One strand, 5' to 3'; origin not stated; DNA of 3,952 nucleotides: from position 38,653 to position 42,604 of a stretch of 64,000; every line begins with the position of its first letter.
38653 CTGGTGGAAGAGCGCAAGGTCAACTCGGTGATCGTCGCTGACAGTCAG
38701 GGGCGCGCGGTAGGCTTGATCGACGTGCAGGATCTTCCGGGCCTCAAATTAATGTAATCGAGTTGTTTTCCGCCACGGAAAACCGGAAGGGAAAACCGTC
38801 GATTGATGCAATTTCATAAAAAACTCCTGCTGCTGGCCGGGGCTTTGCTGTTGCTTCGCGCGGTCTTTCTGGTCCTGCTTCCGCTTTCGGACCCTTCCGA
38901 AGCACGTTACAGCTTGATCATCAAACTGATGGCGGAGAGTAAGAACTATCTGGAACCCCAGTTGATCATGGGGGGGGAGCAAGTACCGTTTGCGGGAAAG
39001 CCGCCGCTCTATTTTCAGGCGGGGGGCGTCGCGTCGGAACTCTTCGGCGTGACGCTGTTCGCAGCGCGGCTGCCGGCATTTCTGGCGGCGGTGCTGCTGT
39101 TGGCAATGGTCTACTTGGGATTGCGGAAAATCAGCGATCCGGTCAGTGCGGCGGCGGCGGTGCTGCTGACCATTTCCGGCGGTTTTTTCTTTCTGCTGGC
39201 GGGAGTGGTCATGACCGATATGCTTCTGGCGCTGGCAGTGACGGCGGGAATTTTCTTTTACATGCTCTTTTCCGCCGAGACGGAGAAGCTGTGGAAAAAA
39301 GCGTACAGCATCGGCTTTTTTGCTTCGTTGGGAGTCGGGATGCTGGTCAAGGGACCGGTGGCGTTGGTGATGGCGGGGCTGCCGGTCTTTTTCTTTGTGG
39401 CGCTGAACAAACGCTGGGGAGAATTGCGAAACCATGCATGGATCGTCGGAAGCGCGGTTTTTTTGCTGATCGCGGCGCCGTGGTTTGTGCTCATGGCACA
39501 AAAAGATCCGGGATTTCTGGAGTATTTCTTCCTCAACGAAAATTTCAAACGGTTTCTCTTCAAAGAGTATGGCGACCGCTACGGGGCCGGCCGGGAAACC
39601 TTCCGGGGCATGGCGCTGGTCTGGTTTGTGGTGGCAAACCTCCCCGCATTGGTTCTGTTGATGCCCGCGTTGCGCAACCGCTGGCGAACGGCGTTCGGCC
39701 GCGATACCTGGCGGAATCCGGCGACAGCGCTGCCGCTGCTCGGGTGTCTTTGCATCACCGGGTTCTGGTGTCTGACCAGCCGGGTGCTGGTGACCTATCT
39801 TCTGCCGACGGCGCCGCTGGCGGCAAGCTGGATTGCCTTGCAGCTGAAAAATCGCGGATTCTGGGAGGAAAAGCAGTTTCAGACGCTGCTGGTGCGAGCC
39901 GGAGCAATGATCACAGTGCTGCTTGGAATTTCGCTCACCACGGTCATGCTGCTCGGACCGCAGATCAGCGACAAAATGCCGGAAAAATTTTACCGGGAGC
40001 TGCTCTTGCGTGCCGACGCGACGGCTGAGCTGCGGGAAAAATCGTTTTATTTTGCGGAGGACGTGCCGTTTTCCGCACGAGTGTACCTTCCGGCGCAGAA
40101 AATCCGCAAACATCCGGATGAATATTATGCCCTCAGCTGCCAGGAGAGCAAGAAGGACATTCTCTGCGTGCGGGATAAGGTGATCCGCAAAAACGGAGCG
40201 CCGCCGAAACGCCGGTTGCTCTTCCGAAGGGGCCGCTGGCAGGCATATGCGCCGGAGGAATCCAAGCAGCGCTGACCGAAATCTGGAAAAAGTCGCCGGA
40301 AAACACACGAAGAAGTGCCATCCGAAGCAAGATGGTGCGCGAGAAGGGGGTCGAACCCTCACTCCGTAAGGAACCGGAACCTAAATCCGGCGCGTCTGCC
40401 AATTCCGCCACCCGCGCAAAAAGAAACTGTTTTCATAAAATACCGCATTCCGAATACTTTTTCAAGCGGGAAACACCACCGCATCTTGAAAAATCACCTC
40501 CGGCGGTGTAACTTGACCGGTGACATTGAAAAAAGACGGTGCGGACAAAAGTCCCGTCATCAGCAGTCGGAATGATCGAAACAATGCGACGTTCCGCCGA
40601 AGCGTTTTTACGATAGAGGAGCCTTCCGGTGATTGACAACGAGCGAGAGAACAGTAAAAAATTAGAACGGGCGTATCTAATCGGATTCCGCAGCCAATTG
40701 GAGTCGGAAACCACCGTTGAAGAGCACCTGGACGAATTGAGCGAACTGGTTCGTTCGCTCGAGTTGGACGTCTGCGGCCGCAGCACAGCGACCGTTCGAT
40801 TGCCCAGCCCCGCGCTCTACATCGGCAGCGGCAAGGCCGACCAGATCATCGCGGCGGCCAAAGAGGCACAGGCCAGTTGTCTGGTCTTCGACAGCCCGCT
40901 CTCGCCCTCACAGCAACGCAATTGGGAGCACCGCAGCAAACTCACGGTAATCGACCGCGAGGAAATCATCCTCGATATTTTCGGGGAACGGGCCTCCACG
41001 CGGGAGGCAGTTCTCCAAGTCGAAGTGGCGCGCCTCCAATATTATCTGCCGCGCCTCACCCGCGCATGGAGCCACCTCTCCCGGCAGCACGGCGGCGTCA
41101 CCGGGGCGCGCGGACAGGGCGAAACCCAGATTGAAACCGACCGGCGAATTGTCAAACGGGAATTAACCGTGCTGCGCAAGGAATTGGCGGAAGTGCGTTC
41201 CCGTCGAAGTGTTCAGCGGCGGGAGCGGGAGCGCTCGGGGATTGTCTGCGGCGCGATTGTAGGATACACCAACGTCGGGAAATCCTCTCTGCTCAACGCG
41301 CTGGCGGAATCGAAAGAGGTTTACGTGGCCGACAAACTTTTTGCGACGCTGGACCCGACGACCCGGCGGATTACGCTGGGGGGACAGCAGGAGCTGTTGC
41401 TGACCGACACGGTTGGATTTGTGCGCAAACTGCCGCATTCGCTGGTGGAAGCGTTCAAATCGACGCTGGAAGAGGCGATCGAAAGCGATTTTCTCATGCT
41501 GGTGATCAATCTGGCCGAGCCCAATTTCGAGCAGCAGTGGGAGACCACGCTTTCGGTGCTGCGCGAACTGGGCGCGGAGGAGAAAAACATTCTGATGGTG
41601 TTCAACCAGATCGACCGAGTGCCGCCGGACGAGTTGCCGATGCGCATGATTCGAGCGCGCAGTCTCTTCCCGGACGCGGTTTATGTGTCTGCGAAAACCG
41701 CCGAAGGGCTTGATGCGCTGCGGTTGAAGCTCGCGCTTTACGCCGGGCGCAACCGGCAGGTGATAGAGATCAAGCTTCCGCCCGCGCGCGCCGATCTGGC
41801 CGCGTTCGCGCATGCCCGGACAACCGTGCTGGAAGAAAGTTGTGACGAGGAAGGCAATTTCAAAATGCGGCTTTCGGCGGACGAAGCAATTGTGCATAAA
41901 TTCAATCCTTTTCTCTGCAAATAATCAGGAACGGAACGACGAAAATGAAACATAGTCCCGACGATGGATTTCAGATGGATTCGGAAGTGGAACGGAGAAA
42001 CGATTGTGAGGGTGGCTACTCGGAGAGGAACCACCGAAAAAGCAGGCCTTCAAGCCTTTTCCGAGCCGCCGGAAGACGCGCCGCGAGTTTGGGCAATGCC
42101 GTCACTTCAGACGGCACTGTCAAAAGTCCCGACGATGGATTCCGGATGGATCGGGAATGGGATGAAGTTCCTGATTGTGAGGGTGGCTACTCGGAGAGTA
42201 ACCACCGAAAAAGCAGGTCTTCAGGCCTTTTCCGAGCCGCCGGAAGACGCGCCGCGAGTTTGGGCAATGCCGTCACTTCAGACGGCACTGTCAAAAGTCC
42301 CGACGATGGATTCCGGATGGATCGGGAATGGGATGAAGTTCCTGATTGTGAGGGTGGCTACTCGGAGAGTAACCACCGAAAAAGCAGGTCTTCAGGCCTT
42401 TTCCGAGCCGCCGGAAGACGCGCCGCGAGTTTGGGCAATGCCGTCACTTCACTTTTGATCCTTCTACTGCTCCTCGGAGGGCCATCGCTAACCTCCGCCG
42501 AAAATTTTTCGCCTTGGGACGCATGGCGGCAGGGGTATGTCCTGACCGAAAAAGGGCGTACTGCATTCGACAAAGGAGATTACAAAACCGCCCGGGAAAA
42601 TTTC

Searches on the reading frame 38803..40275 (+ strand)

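Call 65: search_protein_families(library=pfam, proteins=[window:38803-40275:+], max_evalue=0.00001)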
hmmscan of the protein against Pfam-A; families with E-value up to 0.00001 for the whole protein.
window:38803-40275:+ (490 aa): 2 families
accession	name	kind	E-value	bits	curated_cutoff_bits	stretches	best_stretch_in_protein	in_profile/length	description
PF02366.24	PMT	-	2.3e-17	63.8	22.7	1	32-242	31-245/245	Dolichyl-phosphate-mannose-protein mannosyltransferase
PF13231.12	PMT_2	-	8.5e-13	49.3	26.1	1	66-228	2-158/160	Dolichyl-phosphate-mannose-protein mannosyltransferase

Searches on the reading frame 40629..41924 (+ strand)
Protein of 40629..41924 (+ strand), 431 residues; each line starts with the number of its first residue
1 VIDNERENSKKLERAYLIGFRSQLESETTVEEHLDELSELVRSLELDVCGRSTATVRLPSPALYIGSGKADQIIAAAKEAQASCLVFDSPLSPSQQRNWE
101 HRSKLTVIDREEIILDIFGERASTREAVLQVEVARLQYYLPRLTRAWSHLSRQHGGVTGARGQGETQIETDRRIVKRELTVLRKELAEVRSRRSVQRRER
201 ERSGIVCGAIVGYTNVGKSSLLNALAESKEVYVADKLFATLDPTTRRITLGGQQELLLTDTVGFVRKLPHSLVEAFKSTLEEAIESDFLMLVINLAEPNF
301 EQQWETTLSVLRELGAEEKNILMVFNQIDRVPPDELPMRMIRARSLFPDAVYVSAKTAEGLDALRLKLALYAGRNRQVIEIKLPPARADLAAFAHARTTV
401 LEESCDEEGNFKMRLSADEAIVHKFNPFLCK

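Call 19: search_protein_families(library=pfam, proteins=[window:40629-41924:+])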
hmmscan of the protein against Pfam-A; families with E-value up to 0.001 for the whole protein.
window:40629-41924:+ (431 aa): 5 families
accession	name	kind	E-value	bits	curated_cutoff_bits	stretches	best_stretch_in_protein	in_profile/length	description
PF16360.10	GTP-bdg_M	-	6.5e-27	94.3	29.5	1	121-200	1-79/79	GTP-binding GTPase Middle Region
PF13167.11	GTP-bdg_N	-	3.2e-26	92.2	25.4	1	31-118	1-88/89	GTP-binding GTPase N-terminal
PF01926.29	MMR_HSR1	-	2.8e-21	76.2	21.9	1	209-327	3-113/113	50S ribosome-binding GTPase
PF03193.22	RsgA_GTPase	-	4.2e-06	27.1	30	0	209-264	110-168/174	RsgA GTPase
PF02421.24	FeoB_N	-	3.1e-05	24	27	1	209-365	4-153/156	Ferrous iron transport protein B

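Call 26: find_homologous_proteins(query=window:40629-41924:+, max_evalue=1e-60)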
Query window:40629-41924:+ (431 aa): 7987 proteins with E <= 1e-60 among 8000 candidates; the best 120 are listed.
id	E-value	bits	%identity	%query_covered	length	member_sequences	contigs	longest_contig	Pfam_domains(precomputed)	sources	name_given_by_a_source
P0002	2.2e-276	934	100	100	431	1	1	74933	PF01926.30,PF13167.12,PF16360.11,PF03193.23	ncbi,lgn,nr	ncbi:MAG: GTPase HflX [Victivallaceae bacterium]|nr:GTPase HflX [Victivallaceae bacterium]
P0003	1.8e-160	552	61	100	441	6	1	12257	PF01926.30,PF13167.12,PF02421.25,PF16360.11,PF03193.23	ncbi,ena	-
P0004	1.7e-157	543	58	99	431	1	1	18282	PF01926.30,PF13167.12,PF02421.25,PF16360.11,PF03193.23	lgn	-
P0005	1.2e-156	540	59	99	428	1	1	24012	PF01926.30,PF13167.12,PF02421.25,PF16360.11,PF03193.23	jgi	jgi:GTP-binding protein HflX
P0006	8.9e-155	534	58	99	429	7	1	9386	PF01926.30,PF13167.12,PF02421.25,PF16360.11,PF03193.23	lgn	-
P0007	8.8e-154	530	59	99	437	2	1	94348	PF01926.30,PF13167.12,PF02421.25,PF16360.11,PF03193.23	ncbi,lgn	-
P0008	1.0e-151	523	57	100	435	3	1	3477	PF01926.30,PF13167.12,PF02421.25,PF16360.11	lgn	-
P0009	2.1e-151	522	57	100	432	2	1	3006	PF01926.30,PF13167.12,PF02421.25,PF16360.11,PF03193.23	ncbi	-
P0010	3.4e-151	522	57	100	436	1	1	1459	PF01926.30,PF13167.12,PF16360.11,PF03193.23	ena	-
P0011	5.0e-151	521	57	100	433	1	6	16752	PF01926.30,PF13167.12,PF02421.25,PF16360.11,PF03193.23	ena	-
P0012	5.3e-151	521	57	100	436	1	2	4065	PF01926.30,PF13167.12,PF16360.11,PF03193.23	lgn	-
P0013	6.9e-151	521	56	100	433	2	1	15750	PF19275.5,PF01926.30,PF13167.12,PF02421.25,PF16360.11,PF00009.34,PF03193.23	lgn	-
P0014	7.0e-151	521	58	99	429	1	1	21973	PF01926.30,PF13167.12,PF16360.11,PF03193.23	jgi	-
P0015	7.3e-151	521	57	100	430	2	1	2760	PF01926.30,PF13167.12,PF16360.11,PF03193.23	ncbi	-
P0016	8.6e-151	520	56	100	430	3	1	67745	PF01926.30,PF13167.12,PF02421.25,PF16360.11,PF03193.23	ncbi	-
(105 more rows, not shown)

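Call 30: find_encoding_contigs(protein=P0002, flank=10000, max_places=10)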
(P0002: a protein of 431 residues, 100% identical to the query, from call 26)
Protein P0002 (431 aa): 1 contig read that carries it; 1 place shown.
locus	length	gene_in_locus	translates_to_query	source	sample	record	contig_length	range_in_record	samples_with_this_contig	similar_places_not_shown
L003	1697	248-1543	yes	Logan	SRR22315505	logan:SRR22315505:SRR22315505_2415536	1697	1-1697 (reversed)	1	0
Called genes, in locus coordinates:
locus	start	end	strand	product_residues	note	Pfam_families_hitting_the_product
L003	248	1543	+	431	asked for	PF13167:GTP-bdg_N, PF16360:GTP-bdg_M, PF03193:RsgA_GTPase (faint), PF01926:MMR_HSR1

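Call 75: list_cluster_members(proteins=[P0001, P0002, P0122])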
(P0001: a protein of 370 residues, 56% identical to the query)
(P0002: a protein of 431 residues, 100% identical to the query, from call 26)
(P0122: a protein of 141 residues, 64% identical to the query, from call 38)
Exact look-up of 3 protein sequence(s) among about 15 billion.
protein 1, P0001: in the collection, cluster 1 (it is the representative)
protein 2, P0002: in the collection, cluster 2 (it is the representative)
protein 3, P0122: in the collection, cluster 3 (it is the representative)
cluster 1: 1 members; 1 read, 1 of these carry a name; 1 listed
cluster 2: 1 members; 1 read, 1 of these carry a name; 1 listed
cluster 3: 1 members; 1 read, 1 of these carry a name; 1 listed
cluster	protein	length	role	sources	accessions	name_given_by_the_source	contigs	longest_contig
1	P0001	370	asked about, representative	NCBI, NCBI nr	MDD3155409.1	MAG: hypothetical protein PHS41_11125, partial [Victivallaceae bacterium] | hypothetical protein [Victivallaceae bacterium]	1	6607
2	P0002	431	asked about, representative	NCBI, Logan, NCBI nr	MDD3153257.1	MAG: GTPase HflX [Victivallaceae bacterium] | GTPase HflX [Victivallaceae bacterium]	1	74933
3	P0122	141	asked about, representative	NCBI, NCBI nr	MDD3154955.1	MAG: hypothetical protein PHS41_08805, partial [Victivallaceae bacterium] | hypothetical protein [Victivallaceae bacterium]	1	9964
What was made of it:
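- Same genome: P0001, P0122 and the window's HflX share the locus-tag prefix PHS41 (call 75).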

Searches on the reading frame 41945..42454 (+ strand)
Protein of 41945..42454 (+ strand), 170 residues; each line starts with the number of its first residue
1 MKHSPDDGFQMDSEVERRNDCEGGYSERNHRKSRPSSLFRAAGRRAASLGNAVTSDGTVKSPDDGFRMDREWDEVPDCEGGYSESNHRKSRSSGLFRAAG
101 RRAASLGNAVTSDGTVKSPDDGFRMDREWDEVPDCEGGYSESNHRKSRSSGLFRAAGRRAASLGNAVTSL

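Call 38: search_protein_representatives(protein=window:41945-42454:+)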
Query: 170 residues. Proteins with E-value up to 0.001 (for the whole library): 8; up to 1e-10: 2; up to 1e-30: 0. The best 8 are listed.
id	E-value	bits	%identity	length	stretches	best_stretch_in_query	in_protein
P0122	3.3e-25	105.5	64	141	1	70-167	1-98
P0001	2.4e-13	66.9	66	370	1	53-110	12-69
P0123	8.9e-07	45.5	27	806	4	34-168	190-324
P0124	3.7e-05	40.2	44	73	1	68-140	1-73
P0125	2.0e-04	37.8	28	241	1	5-149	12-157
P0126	2.2e-04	37.7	29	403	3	6-113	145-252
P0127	4.3e-04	36.8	27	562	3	20-164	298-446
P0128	6.1e-04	36.3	45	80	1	50-109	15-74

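Call 42: find_encoding_contigs(protein=P0124, flank=10000, max_places=5)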
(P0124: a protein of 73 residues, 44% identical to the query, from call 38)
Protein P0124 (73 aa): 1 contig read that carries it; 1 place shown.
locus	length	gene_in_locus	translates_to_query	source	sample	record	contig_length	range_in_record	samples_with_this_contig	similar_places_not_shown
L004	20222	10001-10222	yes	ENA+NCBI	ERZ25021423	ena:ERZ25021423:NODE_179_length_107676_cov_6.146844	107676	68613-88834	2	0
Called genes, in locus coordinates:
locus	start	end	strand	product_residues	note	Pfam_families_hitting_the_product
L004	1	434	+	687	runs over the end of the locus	PF16126:DUF4838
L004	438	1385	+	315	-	PF13527:Acetyltransf_9 (faint), PF13673:Acetyltransf_10 (faint), PF00583:Acetyltransf_1 (weak), PF13508:Acetyltransf_7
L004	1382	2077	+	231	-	PF02585:PIG-L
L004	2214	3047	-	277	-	PF02311:AraC_binding (weak), PF12833:HTH_18, PF00165:HTH_AraC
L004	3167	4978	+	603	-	-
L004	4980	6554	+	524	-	-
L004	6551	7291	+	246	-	PF07963:N_methyl (weak)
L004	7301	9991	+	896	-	-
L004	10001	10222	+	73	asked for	-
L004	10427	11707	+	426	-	PF00365:PFK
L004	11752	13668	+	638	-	PF00596:Aldolase_II, PF00106:adh_short, PF08659:KR (weak), PF13561:adh_short_C2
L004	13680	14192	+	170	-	PF01842:ACT, PF22629:ACT_AHAS_ss, PF13710:ACT_5, PF10369:ALS_ss_C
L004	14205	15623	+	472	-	PF18458:XPB_DRD, PF00270:DEAD, PF04851:ResIII, PF16203:ERCC3_RAD25_C, PF00271:Helicase_C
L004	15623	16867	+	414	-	PF05626:DUF790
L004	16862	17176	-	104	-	-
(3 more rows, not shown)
